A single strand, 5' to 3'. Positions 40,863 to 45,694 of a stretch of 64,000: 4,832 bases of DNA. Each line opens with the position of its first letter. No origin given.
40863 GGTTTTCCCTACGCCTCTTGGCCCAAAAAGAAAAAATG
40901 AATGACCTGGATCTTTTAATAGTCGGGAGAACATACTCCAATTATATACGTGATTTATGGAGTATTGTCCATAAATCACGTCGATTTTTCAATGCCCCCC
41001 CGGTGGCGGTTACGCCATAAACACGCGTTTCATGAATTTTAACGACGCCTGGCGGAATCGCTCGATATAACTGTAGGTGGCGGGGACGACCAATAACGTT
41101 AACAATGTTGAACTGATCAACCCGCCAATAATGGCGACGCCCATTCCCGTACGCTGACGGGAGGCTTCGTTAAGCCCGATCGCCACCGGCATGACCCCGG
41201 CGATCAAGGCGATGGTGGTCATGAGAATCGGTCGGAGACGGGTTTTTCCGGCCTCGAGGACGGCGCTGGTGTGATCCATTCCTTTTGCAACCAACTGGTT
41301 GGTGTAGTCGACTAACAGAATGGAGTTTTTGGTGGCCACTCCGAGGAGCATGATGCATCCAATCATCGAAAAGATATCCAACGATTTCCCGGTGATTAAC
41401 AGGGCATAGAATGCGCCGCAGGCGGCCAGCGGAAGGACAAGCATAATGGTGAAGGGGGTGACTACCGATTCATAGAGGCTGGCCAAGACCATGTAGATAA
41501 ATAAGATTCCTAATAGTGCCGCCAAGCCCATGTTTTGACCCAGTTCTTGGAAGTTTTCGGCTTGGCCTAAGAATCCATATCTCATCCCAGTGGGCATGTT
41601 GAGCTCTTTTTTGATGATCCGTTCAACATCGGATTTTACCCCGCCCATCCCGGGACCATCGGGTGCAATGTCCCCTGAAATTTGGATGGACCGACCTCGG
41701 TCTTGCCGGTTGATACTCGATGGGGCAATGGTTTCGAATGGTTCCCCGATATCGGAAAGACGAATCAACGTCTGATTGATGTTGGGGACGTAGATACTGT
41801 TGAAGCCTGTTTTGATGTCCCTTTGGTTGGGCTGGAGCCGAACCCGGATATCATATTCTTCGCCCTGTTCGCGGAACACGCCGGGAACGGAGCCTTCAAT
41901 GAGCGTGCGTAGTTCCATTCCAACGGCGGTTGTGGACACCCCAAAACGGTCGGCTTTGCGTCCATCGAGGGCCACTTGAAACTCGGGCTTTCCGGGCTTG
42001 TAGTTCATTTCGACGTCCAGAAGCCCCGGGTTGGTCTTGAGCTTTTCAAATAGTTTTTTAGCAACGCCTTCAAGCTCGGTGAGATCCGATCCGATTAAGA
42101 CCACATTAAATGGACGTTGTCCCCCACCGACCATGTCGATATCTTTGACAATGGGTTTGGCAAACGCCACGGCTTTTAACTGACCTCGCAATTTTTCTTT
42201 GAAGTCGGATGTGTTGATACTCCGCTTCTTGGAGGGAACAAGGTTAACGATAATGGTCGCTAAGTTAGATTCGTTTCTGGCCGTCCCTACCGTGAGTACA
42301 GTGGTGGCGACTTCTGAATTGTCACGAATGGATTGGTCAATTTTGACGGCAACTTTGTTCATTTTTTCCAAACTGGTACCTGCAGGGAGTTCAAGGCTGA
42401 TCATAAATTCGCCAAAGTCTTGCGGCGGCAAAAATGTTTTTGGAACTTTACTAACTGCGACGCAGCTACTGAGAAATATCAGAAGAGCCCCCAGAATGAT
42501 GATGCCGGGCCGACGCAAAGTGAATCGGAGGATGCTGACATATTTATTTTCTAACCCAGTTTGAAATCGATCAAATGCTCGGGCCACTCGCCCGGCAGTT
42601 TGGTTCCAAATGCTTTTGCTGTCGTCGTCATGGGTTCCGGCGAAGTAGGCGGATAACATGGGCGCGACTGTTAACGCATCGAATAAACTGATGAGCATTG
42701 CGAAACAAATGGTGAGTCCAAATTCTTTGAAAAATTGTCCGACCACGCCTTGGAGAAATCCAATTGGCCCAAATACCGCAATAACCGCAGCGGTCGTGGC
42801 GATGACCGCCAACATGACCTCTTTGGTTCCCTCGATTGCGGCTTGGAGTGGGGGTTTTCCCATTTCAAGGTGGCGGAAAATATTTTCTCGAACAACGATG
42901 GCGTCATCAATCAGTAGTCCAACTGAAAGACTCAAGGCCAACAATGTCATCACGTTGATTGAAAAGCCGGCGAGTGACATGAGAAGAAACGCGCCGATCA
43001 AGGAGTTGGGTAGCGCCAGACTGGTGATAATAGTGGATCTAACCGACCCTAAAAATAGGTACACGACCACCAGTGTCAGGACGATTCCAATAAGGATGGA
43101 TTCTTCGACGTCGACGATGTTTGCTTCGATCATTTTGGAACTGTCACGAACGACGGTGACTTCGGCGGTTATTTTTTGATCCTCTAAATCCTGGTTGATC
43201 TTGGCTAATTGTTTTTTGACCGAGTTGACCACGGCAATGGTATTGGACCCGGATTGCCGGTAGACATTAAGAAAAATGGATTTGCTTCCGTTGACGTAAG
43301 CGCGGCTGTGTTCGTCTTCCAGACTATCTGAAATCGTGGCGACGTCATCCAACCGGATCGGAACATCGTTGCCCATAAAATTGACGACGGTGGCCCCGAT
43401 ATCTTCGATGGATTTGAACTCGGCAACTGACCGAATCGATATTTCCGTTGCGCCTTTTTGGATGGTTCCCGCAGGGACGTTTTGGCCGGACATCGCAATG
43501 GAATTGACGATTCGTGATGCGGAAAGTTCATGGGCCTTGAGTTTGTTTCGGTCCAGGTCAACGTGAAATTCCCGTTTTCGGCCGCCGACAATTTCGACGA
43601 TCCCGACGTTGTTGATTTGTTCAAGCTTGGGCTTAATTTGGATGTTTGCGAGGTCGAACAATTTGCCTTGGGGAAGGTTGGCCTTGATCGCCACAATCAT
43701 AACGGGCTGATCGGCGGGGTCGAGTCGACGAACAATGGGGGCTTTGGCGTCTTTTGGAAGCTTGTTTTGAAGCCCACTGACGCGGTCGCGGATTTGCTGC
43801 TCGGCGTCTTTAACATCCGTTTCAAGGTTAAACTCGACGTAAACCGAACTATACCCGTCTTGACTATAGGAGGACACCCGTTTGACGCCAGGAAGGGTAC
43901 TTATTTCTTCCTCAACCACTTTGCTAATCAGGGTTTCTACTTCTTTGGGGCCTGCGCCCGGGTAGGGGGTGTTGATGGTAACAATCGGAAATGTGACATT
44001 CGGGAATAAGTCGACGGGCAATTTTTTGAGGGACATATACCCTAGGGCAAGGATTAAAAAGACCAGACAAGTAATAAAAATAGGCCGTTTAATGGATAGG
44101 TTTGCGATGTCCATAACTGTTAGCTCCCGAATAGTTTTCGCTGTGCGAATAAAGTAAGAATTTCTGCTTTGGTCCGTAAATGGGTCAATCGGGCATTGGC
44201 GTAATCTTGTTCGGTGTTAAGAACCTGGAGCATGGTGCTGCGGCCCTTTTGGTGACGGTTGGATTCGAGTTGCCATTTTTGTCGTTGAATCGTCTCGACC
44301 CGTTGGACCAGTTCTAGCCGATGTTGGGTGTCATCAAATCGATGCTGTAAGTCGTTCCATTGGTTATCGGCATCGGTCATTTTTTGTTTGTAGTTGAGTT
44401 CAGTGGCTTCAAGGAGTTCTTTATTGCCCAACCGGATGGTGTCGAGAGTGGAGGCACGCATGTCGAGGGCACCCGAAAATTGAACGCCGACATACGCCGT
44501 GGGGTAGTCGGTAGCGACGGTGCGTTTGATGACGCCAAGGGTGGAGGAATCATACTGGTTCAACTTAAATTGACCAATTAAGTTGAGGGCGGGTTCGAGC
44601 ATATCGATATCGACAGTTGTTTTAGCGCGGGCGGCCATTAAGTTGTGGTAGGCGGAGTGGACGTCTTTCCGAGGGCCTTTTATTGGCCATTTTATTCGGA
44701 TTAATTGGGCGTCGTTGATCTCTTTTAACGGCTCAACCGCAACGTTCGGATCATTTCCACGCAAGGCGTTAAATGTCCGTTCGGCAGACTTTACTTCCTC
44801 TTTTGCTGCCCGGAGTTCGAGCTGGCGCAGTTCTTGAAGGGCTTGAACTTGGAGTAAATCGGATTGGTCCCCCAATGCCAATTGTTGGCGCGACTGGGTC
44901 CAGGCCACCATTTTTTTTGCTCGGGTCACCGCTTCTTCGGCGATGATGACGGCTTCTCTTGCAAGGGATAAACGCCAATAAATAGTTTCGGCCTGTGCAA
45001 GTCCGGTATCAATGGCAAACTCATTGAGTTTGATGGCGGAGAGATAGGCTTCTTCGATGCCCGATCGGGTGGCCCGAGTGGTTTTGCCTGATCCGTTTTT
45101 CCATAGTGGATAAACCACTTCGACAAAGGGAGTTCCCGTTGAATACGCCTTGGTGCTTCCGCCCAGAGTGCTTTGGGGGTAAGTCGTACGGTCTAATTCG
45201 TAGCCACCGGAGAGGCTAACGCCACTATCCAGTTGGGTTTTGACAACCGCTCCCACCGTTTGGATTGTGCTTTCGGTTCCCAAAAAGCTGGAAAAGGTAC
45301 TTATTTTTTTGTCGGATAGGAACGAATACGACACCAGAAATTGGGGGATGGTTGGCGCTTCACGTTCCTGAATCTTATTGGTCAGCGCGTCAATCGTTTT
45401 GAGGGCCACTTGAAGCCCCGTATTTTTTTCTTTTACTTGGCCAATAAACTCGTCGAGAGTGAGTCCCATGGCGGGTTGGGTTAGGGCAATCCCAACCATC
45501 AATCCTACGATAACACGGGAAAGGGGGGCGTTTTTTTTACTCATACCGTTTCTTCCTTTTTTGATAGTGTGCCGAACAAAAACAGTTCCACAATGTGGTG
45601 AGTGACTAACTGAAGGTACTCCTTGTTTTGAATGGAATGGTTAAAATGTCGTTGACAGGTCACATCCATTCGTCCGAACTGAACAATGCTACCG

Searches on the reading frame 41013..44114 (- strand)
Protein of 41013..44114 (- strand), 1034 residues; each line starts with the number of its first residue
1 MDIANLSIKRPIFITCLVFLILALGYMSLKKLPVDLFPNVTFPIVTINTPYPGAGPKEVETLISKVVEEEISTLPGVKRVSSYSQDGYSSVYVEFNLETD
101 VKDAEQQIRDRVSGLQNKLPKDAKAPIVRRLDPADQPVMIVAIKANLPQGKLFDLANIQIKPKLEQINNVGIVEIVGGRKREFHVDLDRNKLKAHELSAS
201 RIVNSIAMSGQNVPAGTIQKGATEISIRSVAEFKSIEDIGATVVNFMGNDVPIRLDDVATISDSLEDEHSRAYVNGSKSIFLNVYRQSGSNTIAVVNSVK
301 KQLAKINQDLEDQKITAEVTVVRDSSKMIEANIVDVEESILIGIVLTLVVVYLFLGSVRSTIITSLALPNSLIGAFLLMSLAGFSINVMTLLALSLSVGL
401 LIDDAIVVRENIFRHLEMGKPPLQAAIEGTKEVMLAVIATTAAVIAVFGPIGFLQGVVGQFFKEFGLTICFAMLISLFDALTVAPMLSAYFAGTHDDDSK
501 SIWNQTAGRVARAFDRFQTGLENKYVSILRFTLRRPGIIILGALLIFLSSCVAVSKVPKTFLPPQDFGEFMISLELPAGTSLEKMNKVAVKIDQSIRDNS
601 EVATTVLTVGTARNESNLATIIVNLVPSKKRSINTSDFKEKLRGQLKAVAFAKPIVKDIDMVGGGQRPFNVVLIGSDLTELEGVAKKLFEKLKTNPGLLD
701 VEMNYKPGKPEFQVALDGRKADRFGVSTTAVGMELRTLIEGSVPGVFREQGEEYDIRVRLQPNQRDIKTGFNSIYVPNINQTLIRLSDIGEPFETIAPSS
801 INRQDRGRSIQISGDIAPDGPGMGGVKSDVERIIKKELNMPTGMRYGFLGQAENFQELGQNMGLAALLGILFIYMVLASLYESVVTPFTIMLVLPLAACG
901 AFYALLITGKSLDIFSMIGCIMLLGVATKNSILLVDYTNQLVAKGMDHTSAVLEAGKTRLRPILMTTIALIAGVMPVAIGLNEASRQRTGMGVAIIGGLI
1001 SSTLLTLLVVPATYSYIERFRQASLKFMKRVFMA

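Call 28: search_protein_families(library=pfam, proteins=[window:41013-44114:-], max_evalue=0.00001)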
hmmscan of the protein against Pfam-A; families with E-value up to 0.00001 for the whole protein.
window:41013-44114:- (1034 aa): 2 families
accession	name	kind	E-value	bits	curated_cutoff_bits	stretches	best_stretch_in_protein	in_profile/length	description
PF00873.25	ACR_tran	-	6e-268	892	28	1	3-1017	1-1020/1021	AcrB/AcrD/AcrF family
PF03176.21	MMPL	-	1.1e-10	41.5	20.5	1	311-512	119-328/333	MMPL family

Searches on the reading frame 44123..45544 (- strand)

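Call 28: search_protein_families(library=pfam, proteins=[window:44123-45544:-], max_evalue=0.00001)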
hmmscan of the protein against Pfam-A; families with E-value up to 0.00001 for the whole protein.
window:44123-45544:- (474 aa): 1 family
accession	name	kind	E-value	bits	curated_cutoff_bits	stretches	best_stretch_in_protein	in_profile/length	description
PF02321.23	OEP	-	1.9e-16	60.9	22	1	30-261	1-185/187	Outer membrane efflux protein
